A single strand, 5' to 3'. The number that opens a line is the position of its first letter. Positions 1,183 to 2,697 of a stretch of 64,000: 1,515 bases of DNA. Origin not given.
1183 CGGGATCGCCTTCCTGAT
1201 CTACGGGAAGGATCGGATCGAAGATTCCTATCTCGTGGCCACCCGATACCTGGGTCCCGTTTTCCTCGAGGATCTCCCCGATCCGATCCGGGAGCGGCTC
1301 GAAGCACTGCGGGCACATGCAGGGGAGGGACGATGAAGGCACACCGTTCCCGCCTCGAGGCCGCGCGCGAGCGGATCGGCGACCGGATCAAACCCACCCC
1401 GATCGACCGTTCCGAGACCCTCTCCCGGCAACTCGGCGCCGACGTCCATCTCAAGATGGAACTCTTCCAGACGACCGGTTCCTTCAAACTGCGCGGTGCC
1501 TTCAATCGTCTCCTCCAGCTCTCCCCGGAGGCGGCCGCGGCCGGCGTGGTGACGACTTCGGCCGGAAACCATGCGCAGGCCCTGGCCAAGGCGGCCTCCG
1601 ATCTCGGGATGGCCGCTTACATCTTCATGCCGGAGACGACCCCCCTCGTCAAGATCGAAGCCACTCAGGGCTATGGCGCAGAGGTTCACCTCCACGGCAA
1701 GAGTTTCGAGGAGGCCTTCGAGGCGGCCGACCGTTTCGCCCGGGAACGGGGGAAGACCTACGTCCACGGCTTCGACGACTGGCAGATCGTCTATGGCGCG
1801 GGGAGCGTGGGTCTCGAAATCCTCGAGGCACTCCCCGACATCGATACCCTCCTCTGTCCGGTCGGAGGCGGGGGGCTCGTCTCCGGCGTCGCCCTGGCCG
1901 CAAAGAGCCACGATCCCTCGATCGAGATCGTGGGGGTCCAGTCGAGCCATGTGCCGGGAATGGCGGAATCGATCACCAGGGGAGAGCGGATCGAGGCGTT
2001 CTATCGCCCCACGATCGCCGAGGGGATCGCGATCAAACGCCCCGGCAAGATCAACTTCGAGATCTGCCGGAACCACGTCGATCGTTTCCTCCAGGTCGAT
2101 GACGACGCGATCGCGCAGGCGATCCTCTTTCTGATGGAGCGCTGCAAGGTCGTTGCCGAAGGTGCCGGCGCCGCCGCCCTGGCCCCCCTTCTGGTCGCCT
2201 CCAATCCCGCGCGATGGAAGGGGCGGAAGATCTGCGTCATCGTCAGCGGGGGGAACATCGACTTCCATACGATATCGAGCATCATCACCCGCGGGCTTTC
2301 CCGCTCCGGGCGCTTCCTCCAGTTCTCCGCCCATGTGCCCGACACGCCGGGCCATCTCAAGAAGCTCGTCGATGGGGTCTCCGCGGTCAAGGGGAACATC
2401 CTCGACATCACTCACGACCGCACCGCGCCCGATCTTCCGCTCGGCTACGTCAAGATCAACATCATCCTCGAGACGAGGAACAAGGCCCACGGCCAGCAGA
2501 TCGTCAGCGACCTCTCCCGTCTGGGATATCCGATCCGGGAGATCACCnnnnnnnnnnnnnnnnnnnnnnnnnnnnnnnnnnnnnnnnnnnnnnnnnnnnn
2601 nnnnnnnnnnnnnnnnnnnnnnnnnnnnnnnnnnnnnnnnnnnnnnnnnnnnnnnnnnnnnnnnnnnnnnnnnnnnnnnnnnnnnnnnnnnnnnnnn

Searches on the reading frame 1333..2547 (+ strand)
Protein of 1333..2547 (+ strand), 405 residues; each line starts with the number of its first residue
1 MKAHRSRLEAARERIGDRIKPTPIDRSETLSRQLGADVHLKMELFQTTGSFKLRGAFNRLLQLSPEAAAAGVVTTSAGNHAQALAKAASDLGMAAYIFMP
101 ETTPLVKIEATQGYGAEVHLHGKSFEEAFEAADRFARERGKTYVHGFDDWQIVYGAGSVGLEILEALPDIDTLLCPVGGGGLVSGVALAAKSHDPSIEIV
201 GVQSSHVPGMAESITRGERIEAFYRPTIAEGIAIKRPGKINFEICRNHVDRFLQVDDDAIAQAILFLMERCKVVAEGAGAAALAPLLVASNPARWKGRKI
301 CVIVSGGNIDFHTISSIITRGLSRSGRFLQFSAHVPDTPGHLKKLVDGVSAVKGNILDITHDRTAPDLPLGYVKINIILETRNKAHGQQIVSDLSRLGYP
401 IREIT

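Call 12: search_protein_families(library=pfam, proteins=[window:1333-2547:+], max_evalue=0.0001)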
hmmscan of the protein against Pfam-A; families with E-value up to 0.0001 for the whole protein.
window:1333-2547:+ (405 aa): 1 family
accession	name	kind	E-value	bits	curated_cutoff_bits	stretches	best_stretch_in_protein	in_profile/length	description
PF00291.31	PALP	-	1e-79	268.4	35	1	18-306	4-295/295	Pyridoxal-phosphate dependent enzyme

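Call 52: search_protein_families(library=ncbifam, proteins=[window:1333-2547:+], max_evalue=0.001)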
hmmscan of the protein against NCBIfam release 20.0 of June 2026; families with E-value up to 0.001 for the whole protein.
window:1333-2547:+ (405 aa): 42 families (the best 25 are shown)
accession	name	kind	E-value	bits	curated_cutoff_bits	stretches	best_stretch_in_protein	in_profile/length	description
TIGR01127.1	ilvA_1Cterm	equivalog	1.5e-135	452.1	378.75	1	22-401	1-378/380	threonine ammonia-lyase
NF005600.0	PRK07334.1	equivalog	1e-132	442.6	496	1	7-403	14-406/408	threonine ammonia-lyase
NF006389.0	PRK08638.1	equivalog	5e-100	334.7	453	1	8-320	14-326/333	bifunctional threonine ammonia-lyase/L-serine ammonia-lyase TdcB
NF006674.0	PRK09224.1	subfamily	1.3e-86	291.3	577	1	14-404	18-403/508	threonine ammonia-lyase IlvA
NF005680.0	PRK07476.1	equivalog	1.3e-84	284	413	1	7-320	9-322/326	hydroxyectoine utilization dehydratase EutB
NF006390.0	PRK08639.1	equivalog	5.7e-84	282.5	421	1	4-356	8-362/418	threonine ammonia-lyase IlvA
TIGR01124.1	ilvA_2Cterm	equivalog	6.8e-84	282.2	411.3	1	14-404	10-395/499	threonine ammonia-lyase, biosynthetic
NF005292.0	PRK06815.1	equivalog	1.3e-80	270.8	371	1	5-318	5-317/320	threonine/serine dehydratase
NF005454.0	PRK07048.1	equivalog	4.7e-80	269.1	452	1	8-319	12-321/324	threo-3-hydroxy-L-aspartate ammonia-lyase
NF009130.0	PRK12483.1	subfamily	2.5e-79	267.2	801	1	14-403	30-415/521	threonine ammonia-lyase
NF006094.0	PRK08246.1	subfamily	2.2e-78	263.8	331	1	4-314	6-309/310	serine/threonine dehydratase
TIGR02079.1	THD1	equivalog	4.9e-77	259.4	440.55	1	8-358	3-356/410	threonine ammonia-lyase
TIGR02991.1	ectoine_eutB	equivalog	1.9e-74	250.5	413.35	1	8-318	6-315/317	hydroxyectoine utilization dehydratase EutB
NF004771.0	PRK06110.1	equivalog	4.7e-68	229.7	317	1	3-320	3-318/323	threonine dehydratase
NF045641.2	BHydaspDhtseBhcB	equivalog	1.2e-66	224.9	550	1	8-312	7-308/312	beta-hydroxyaspartate dehydratase BhcB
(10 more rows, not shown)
